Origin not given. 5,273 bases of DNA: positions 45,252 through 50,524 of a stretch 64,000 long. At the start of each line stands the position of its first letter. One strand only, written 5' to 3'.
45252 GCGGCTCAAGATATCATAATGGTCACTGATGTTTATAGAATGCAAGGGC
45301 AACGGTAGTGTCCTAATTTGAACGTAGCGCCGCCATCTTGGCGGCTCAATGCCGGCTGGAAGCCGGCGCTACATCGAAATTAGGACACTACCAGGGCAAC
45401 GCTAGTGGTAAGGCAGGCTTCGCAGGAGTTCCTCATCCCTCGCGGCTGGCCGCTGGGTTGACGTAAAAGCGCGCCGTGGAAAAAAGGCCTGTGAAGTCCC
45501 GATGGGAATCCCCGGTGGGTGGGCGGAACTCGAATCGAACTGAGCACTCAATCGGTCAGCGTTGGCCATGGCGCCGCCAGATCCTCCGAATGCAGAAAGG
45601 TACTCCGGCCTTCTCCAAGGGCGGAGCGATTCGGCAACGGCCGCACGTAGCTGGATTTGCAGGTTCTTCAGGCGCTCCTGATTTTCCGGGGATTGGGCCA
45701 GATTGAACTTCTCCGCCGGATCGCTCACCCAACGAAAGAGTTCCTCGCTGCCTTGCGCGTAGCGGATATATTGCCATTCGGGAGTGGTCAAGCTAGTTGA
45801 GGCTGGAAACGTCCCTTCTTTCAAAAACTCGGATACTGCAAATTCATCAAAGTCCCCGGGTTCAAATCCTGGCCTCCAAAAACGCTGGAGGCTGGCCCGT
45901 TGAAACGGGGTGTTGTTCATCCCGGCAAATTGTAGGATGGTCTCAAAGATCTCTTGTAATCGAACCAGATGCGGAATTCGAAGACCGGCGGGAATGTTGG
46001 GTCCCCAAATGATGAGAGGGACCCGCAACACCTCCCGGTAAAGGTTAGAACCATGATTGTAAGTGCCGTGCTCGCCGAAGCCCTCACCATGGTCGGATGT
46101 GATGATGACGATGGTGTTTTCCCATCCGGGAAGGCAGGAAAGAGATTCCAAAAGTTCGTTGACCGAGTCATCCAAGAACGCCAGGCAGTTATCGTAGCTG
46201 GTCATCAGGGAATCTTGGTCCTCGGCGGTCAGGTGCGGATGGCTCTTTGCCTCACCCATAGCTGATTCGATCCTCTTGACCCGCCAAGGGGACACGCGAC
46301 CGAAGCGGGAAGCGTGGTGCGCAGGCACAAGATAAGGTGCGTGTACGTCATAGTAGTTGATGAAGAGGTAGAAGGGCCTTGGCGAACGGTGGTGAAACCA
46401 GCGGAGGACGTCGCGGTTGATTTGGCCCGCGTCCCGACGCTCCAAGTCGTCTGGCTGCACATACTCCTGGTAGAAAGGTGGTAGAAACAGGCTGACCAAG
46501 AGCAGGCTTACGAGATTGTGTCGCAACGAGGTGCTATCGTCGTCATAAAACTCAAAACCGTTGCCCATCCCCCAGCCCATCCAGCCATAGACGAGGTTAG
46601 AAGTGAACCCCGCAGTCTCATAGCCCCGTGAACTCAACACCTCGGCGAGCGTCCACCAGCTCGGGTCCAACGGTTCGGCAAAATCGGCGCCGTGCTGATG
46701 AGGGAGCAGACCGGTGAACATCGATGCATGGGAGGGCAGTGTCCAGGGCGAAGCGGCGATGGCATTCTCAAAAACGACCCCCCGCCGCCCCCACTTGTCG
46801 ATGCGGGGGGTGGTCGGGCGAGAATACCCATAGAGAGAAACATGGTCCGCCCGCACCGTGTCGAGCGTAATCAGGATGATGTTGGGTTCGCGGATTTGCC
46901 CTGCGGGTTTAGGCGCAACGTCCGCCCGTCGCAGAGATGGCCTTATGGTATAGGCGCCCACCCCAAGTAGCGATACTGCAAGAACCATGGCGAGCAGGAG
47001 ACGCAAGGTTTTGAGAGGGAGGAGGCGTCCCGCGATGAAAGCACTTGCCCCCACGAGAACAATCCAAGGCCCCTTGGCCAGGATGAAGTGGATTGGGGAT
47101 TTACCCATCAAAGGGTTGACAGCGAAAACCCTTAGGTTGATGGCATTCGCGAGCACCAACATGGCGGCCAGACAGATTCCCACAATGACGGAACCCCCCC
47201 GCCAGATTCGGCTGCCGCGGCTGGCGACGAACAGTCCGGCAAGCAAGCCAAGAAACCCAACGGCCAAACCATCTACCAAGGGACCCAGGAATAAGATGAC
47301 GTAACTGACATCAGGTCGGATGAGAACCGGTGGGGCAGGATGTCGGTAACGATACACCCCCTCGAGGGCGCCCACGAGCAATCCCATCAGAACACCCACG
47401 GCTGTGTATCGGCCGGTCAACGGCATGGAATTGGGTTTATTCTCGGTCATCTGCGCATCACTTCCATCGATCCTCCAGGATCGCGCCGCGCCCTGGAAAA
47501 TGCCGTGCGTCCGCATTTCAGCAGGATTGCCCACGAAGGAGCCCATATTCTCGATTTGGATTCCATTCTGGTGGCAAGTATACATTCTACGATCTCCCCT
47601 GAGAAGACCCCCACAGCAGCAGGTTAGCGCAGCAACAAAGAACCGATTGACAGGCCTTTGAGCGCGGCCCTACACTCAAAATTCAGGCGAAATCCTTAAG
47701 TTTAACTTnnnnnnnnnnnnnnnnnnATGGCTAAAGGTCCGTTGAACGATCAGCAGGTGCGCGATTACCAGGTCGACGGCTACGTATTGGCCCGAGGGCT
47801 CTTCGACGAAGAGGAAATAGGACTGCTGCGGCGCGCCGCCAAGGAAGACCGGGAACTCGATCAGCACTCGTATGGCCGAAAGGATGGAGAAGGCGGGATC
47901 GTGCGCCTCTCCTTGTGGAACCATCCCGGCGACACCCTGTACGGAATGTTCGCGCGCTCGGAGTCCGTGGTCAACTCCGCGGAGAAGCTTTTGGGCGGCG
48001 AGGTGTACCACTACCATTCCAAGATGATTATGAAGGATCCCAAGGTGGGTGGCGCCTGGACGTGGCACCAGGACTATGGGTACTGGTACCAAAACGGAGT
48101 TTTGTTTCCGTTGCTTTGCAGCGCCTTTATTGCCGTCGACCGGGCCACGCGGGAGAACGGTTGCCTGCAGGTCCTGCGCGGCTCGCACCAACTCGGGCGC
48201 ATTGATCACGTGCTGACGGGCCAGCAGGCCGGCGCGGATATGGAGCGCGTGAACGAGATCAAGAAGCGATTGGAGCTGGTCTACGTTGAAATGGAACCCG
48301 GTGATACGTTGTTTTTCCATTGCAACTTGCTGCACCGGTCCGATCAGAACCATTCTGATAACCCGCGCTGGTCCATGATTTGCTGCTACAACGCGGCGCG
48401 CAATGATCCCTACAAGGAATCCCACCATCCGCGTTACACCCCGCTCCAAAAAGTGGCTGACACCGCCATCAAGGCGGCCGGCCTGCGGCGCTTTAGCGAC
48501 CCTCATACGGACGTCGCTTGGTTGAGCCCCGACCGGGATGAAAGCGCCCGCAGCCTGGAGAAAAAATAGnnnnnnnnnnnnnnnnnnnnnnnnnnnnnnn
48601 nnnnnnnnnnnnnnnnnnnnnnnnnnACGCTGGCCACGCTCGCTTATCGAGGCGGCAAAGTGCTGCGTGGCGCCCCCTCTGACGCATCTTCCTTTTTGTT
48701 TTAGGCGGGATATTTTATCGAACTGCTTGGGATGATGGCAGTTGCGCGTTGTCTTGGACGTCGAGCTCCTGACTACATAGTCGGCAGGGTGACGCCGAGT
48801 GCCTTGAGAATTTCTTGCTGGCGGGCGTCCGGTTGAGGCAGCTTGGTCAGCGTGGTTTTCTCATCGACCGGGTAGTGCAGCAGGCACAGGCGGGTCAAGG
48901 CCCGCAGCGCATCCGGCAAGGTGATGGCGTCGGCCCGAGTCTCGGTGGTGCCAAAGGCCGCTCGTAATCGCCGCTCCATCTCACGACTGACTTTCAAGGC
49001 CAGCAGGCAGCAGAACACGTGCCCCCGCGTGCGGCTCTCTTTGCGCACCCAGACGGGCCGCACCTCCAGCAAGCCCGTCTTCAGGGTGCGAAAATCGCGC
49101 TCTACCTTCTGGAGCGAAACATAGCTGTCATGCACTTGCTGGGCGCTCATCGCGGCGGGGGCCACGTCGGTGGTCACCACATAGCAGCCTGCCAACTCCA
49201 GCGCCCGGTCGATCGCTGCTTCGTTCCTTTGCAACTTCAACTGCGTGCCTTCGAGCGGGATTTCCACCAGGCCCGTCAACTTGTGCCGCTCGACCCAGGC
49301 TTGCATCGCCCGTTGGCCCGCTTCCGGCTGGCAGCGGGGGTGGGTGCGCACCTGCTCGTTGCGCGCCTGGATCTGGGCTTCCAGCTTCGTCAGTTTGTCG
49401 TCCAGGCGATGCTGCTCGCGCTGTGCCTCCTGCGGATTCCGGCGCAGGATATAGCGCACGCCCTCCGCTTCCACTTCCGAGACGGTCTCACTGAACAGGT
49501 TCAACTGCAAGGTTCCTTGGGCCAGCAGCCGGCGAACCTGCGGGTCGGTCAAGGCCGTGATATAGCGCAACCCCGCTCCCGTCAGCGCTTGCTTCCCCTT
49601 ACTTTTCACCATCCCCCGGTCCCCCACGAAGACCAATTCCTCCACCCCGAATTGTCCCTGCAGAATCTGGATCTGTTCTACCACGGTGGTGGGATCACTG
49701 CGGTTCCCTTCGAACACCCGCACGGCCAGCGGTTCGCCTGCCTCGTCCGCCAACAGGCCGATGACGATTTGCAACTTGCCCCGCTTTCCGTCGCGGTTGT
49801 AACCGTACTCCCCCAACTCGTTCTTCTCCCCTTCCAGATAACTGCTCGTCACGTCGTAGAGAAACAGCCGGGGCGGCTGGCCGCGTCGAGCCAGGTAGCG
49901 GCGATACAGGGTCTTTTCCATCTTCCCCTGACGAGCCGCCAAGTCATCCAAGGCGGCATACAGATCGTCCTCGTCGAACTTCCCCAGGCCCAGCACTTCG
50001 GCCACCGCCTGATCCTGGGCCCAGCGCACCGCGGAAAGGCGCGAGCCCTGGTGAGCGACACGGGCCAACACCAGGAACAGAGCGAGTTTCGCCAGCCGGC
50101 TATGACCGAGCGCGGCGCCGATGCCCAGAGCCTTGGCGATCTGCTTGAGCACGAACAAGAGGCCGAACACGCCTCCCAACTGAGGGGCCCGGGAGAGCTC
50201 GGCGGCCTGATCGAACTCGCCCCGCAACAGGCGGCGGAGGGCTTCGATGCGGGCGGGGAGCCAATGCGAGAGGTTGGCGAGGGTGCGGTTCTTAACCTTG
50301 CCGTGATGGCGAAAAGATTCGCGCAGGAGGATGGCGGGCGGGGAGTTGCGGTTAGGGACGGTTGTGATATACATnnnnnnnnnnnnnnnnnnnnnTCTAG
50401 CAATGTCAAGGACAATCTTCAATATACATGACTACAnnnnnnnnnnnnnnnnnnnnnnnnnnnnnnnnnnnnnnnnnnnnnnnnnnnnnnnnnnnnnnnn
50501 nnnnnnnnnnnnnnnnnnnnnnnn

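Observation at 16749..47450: About eleven GT-C-like membrane glycosyltransferase candidates packed into one 31-kb envelope-glycan island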

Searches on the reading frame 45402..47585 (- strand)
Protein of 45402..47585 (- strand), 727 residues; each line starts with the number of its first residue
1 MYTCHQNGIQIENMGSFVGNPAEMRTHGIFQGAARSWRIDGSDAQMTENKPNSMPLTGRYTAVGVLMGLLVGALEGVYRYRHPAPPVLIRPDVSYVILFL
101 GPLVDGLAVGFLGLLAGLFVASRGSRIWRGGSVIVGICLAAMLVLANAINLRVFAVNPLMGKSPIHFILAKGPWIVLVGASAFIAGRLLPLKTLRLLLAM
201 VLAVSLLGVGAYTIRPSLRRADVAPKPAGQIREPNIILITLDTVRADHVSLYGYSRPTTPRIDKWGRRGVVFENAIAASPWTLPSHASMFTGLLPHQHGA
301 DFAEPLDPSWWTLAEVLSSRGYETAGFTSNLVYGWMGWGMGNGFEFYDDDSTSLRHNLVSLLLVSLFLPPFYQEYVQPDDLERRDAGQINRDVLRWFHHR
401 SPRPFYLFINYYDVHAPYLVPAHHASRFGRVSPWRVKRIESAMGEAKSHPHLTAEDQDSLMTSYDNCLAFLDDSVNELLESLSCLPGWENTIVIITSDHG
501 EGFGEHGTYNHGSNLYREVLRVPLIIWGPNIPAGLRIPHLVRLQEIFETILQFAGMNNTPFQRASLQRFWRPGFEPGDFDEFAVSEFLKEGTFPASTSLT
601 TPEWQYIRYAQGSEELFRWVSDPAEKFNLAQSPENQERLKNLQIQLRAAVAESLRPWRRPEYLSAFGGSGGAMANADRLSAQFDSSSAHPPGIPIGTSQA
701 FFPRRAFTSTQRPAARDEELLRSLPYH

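Call 4: search_protein_families(library=pfam, proteins=[window:45402-47585:-], max_evalue=0.01)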
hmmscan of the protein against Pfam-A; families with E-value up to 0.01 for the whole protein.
window:45402-47585:- (727 aa): 3 families
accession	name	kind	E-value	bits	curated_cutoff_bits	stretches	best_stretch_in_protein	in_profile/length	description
PF00884.28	Sulfatase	-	5.7e-44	151.1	25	1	234-556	1-301/301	Sulfatase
PF01663.27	Phosphodiest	-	3.5e-10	40.5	23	1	237-500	2-220/342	Type I phosphodiesterase / nucleotide pyrophosphatase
PF16347.10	SGSH_C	-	3.2e-05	24.6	29.3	1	504-648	1-150/154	N-sulphoglucosamine sulphohydrolase, C-terminal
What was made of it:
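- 45402..47585 (-): g18, membrane-anchored sulfatase-superfamily enzyme of EptA/LtaS architecture (up to 727 aa). Sulfatase domain at 5.7e-44 (call 4).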

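Call 50: search_protein_families(library=ncbifam, proteins=[window:45402-47585:-], max_evalue=0.0001)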
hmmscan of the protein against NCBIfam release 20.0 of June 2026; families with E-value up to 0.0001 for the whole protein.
window:45402-47585:- (727 aa): 25 families
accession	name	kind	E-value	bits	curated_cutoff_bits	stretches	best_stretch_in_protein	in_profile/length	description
NF010322.0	PRK13759.1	equivalog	2.1e-38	132.1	481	2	398-646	194-453/486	arylsulfatase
TIGR03417.1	chol_sulfatase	equivalog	1.4e-32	113.3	433.45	2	435-647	228-437/500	choline-sulfatase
NF045661.1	HdlasePehA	equivalog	9.9e-25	87.1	900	2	233-325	2-95/506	phosphoric/sulfuric ester hydrolase PehA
NF052527.1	Mn_arylsulf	exception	2e-24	86.4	850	2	404-647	199-449/479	manganese-dependent arylsulfatase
NF028537.1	P_eth_NH2_trans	domain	7.5e-16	57.7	500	1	454-530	403-482/527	phosphoethanolamine--lipid A transferase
NF007160.0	PRK09598.1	equivalog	1.8e-14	53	561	1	456-552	398-499/523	phosphoethanolamine--lipid A transferase EptA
NF038075.1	fam_STM4013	hypoth_equivalog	2e-14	53.7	250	1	231-523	5-255/261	STM4013/SEN3800 family hydrolase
NF008619.0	PRK11598.1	equivalog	7.4e-12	44.5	660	1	456-527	413-487/546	phosphoethanolamine transferase EptA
NF047438.1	polymyxin_MCR12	exception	3.3e-10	38.9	1200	1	437-527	397-489/548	MCR-12 family phosphoethanolamine--lipid A transferase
NF038282.1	LapC_YejM_PbgA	exception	1.3e-09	37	825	1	454-552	404-498/584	LPS biosynthesis-modulating metalloenzyme YejM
NF007933.0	PRK10649.1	subfamily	1.4e-09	37.1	404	1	241-285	244-291/577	phosphoethanolamine transferase CptA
NF000465.1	polymyxin_MCR1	exception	3.1e-09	36.2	1100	0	454-513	421-480/541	MCR-1 family phosphoethanolamine--lipid A transferase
NF008593.0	PRK11560.1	equivalog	5.4e-09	34.8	493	0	457-527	427-495/563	kdo(2)-lipid A phosphoethanolamine 7''-transferase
NF033670.1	polymyxin_MCR6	exception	1.2e-08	34.3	1235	0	454-528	419-496/538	MCR-6 family phosphoethanolamine--lipid A transferase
NF033463.1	polymyxin_MCR5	exception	1.2e-08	34.1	1250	1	452-527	413-490/547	MCR-5 family phosphoethanolamine--lipid A transferase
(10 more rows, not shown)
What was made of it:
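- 45402..47585 (-): Partial matches to phosphoethanolamine-transferase models, all below cutoff (call 50).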

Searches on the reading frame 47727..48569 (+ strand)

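Call 37: search_protein_families(library=pfam, proteins=[window:47727-48569:+], max_evalue=0.001)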
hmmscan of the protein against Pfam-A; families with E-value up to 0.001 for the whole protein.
window:47727-48569:+ (280 aa): 2 families
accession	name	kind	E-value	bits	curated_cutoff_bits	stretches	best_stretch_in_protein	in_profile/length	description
PF05721.19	PhyH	-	2.6e-39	136.1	22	1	14-214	1-211/213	Phytanoyl-CoA dioxygenase (PhyH)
PF13759.12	2OG-FeII_Oxy_5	-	0.00037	21.3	27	1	168-217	49-98/101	Putative 2OG-Fe(II) oxygenase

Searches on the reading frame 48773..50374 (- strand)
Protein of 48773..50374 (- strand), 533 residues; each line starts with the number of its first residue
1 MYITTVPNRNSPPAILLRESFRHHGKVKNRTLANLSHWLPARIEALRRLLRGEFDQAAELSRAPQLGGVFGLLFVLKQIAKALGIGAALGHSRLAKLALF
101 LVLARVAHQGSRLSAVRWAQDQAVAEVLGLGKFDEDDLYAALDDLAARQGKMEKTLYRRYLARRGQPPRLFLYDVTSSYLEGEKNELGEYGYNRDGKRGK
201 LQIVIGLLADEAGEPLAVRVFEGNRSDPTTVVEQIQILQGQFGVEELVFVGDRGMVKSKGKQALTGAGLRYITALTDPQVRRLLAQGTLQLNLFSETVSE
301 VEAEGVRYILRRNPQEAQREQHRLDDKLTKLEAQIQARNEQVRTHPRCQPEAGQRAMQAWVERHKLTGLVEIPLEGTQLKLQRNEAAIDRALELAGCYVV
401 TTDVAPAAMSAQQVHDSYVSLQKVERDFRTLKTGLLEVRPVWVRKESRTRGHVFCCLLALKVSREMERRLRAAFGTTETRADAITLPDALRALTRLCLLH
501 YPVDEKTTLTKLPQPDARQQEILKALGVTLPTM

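Call 37: search_protein_families(library=pfam, proteins=[window:48773-50374:-], max_evalue=0.001)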
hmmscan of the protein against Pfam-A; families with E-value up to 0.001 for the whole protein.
window:48773-50374:- (533 aa): 0 families

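Call 50: search_protein_families(library=ncbifam, proteins=[window:48773-50374:-], max_evalue=0.0001)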
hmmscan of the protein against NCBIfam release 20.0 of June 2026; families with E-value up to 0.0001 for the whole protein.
window:48773-50374:- (533 aa): 1 family
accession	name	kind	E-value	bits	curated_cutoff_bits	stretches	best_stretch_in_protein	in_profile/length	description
NF033559.2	transpos_IS1634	equivalog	4.9e-101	339.1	100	1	28-528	2-481/483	IS1634 family transposase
